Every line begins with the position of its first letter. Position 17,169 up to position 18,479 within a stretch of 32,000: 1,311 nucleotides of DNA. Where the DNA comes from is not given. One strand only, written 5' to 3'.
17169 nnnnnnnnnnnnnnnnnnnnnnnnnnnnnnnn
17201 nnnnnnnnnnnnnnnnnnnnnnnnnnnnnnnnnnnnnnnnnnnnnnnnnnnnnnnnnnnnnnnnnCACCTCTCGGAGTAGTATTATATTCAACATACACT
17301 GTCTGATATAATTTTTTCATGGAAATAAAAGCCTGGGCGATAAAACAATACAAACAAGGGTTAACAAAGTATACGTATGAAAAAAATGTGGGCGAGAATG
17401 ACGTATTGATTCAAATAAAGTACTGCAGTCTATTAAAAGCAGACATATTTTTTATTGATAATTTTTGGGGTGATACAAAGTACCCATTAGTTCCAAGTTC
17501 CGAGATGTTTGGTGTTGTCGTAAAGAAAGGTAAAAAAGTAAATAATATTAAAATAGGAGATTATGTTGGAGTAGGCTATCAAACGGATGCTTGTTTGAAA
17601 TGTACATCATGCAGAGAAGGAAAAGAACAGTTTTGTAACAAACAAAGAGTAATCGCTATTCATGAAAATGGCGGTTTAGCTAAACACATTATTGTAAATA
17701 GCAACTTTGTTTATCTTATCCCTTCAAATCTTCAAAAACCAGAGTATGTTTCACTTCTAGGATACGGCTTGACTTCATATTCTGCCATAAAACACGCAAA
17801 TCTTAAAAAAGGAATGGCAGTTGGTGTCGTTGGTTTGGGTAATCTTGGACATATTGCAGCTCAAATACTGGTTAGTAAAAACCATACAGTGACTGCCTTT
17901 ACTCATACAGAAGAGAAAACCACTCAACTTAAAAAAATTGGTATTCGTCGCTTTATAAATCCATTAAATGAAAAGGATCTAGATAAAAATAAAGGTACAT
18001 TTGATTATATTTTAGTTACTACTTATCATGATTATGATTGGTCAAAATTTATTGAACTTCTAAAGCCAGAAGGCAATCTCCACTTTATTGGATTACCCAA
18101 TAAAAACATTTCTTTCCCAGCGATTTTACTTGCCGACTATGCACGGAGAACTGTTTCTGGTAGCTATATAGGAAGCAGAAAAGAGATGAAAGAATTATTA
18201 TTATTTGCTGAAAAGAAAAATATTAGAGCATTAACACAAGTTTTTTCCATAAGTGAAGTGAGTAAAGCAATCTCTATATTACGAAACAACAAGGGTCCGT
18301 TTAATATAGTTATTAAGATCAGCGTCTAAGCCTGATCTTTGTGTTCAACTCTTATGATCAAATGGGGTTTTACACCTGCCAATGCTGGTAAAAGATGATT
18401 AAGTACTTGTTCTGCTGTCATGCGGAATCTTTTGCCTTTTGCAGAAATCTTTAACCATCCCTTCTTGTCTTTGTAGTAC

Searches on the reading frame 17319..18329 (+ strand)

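Call 11: search_protein_families(library=ncbifam, proteins=[window:17319-18329:+], max_evalue=0.001)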
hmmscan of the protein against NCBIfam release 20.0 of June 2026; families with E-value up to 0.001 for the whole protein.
window:17319-18329:+ (336 aa): 25 families
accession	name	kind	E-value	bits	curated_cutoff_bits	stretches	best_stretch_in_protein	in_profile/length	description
NF047908.1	AldhRedAhr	equivalog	1e-76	258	470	1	2-333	3-334/335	NADPH-dependent aldehyde reductase Ahr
NF006940.0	PRK09422.1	equivalog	3.7e-39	134.6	344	1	4-325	2-326/338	alcohol dehydrogenase AdhP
NF010344.0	PRK13771.1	subfamily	2.4e-28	99.1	349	1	4-334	2-333/334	putative alcohol dehydrogenase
TIGR02822.1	adh_fam_2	subfamily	5.2e-26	91.5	283.5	1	24-321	25-317/329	zinc-binding alcohol dehydrogenase family protein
NF041172.1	AcrlCoa_red_Thmprot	equivalog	8.4e-24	84.1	500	1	4-332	2-332/334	acryloyl-CoA reductase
NF003808.0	PRK05396.1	equivalog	1.8e-23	83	380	1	10-324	8-331/341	L-threonine 3-dehydrogenase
TIGR00692.1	tdh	equivalog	2.4e-23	82.7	458.35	1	23-323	20-330/340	L-threonine 3-dehydrogenase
NF041097.1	keto_inos_dh_IolM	equivalog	4.2e-19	68.4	450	1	21-219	48-262/389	scyllo-inosose 3-dehydrogenase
NF007489.0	PRK10083.1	equivalog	4.8e-17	61.9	376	1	27-215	25-213/339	Zn-dependent oxidoreductase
TIGR03201.1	dearomat_had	equivalog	3.2e-16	59.4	338.65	1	7-218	3-220/349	6-hydroxycyclohex-1-ene-1-carbonyl-CoA dehydrogenase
TIGR03451.1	mycoS_dep_FDH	equivalog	8.2e-16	57.7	512.9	1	24-219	24-232/358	S-(hydroxymethyl)mycothiol dehydrogenase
NF007642.0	PRK10309.1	equivalog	4.8e-15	55.6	550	1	26-216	25-213/347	galactitol-1-phosphate 5-dehydrogenase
NF007375.0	PRK09880.1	equivalog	2.5e-14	52.8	469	1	21-272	22-280/344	L-idonate 5-dehydrogenase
TIGR03989.1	Rxyl_3153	subfamily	1e-13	51.3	440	1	26-111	26-110/370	NDMA-dependent alcohol dehydrogenase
TIGR02818.1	adh_III_F_hyde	equivalog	1.2e-13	50.9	543.95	2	27-110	27-109/368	S-(hydroxymethyl)glutathione dehydrogenase/class III alcohol dehydrogenase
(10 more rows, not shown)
